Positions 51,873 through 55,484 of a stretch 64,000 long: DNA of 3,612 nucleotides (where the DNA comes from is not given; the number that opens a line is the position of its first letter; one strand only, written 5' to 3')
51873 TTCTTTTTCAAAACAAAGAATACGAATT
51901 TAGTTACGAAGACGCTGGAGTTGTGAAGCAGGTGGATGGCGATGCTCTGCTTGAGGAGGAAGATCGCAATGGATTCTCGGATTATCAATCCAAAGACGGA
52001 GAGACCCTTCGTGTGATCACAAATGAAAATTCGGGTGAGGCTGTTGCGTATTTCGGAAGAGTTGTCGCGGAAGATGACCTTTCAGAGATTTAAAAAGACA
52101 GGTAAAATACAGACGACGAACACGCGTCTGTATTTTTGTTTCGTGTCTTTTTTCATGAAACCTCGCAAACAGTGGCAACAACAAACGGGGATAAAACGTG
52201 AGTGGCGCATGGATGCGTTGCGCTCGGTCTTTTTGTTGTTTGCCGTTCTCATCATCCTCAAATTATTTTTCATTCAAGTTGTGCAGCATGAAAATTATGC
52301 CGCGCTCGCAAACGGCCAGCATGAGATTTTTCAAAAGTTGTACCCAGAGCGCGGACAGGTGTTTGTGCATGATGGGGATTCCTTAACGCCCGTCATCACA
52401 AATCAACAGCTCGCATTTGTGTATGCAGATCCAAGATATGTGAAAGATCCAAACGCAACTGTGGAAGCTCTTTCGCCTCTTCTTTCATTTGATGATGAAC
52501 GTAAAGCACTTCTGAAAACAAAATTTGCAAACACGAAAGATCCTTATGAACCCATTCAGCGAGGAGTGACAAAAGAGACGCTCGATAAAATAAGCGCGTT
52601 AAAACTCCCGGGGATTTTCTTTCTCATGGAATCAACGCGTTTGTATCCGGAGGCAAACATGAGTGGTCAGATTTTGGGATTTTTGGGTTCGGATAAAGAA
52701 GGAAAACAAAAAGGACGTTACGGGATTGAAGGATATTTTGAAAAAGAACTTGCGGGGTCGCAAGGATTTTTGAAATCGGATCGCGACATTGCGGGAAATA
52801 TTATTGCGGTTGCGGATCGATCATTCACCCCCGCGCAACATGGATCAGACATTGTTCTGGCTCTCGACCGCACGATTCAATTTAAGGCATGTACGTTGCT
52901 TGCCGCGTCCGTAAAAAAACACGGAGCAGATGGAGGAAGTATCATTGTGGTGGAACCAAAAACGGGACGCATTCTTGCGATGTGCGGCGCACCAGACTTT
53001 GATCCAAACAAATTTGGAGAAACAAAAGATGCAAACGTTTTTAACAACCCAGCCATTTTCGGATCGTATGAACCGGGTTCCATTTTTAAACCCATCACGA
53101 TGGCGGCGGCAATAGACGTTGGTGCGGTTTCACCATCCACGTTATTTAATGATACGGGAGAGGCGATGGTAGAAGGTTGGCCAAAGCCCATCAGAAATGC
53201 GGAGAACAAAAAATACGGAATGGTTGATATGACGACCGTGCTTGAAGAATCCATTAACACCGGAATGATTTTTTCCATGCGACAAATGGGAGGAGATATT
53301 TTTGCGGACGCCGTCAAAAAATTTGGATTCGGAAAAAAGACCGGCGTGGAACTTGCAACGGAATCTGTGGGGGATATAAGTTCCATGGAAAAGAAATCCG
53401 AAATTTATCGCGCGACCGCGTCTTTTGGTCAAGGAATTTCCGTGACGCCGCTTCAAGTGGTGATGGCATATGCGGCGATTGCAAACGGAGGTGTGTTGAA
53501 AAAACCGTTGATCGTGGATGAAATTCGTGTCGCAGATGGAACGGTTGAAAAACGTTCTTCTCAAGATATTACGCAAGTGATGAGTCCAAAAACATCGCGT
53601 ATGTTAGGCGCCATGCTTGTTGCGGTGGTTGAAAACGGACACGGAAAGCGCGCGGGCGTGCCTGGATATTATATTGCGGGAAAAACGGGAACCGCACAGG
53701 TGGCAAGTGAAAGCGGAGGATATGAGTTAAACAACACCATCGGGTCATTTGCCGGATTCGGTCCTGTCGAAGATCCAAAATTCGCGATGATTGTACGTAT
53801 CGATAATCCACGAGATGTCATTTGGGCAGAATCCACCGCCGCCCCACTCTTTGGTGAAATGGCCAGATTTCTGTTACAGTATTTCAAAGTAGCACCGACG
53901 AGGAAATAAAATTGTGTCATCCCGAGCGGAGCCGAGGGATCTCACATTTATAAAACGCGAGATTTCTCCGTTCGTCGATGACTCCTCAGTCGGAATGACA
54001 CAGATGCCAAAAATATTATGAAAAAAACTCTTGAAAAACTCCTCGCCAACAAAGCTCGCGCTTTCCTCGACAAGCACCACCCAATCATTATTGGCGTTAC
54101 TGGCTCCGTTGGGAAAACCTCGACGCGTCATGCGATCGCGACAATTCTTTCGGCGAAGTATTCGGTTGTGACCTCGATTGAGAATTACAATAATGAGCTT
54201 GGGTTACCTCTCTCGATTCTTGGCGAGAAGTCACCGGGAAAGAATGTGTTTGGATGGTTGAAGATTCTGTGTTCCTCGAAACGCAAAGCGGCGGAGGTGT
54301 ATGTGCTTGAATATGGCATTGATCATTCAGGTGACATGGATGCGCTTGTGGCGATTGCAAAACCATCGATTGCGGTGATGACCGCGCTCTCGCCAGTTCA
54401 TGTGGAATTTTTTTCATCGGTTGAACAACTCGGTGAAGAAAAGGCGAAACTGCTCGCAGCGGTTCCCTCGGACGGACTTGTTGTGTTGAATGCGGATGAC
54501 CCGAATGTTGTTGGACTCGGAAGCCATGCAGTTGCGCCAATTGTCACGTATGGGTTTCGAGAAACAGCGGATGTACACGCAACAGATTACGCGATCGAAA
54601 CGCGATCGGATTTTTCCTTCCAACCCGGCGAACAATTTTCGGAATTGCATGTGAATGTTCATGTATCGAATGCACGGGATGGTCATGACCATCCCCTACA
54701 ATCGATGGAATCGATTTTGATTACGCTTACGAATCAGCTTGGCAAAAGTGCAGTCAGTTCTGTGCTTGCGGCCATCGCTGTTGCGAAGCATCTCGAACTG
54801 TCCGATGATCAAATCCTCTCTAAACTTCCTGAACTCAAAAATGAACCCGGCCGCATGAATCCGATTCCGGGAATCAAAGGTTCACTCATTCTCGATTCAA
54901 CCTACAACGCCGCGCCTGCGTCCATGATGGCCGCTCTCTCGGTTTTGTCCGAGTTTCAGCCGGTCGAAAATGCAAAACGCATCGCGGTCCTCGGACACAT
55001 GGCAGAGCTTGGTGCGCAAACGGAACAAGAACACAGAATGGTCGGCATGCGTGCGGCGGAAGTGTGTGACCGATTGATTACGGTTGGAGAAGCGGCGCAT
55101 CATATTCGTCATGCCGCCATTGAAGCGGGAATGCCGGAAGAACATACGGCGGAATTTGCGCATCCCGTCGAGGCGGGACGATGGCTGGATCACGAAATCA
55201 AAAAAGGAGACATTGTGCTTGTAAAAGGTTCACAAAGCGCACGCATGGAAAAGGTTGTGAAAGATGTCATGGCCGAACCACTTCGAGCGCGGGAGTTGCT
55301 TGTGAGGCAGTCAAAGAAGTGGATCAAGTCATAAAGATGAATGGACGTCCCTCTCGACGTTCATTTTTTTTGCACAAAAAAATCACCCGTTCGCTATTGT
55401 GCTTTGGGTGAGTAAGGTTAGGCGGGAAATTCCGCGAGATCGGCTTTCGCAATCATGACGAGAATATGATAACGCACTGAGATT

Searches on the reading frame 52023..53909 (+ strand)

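Call 68: search_protein_families(library=pfam, proteins=[window:52023-53909:+], max_evalue=0.00001)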
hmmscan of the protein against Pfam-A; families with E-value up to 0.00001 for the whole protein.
window:52023-53909:+ (628 aa): 2 families
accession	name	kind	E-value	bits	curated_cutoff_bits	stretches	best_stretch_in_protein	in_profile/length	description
PF00905.27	Transpeptidase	-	1.9e-72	244.4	22.1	1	305-611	1-295/299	Penicillin binding protein transpeptidase domain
PF03717.20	PBP_dimer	-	4.8e-15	56.9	24.4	1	106-262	2-177/180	Penicillin-binding Protein dimerisation domain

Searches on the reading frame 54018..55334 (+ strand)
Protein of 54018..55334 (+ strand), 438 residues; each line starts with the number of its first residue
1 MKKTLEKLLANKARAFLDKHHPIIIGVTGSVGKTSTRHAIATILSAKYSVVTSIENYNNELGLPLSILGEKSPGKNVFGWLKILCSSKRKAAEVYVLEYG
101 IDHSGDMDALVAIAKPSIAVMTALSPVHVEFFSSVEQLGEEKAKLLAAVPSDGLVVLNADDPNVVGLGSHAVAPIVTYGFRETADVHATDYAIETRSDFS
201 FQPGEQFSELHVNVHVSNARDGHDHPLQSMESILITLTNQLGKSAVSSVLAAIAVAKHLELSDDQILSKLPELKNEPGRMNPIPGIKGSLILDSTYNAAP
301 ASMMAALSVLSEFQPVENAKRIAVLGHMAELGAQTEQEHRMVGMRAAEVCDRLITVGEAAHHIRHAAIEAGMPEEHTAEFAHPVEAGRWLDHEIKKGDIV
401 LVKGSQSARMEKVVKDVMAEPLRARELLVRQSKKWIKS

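Call 68: search_protein_families(library=pfam, proteins=[window:54018-55334:+], max_evalue=0.00001)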
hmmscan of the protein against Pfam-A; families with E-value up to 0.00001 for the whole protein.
window:54018-55334:+ (438 aa): 2 families
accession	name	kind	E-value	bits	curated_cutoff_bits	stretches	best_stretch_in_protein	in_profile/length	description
PF08245.18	Mur_ligase_M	-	3.5e-31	109.2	24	1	27-215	1-169/200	Mur ligase middle domain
PF02875.26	Mur_ligase_C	-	4.8e-19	69.9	28.4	1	278-405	1-126/127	Mur ligase, glutamate ligase domain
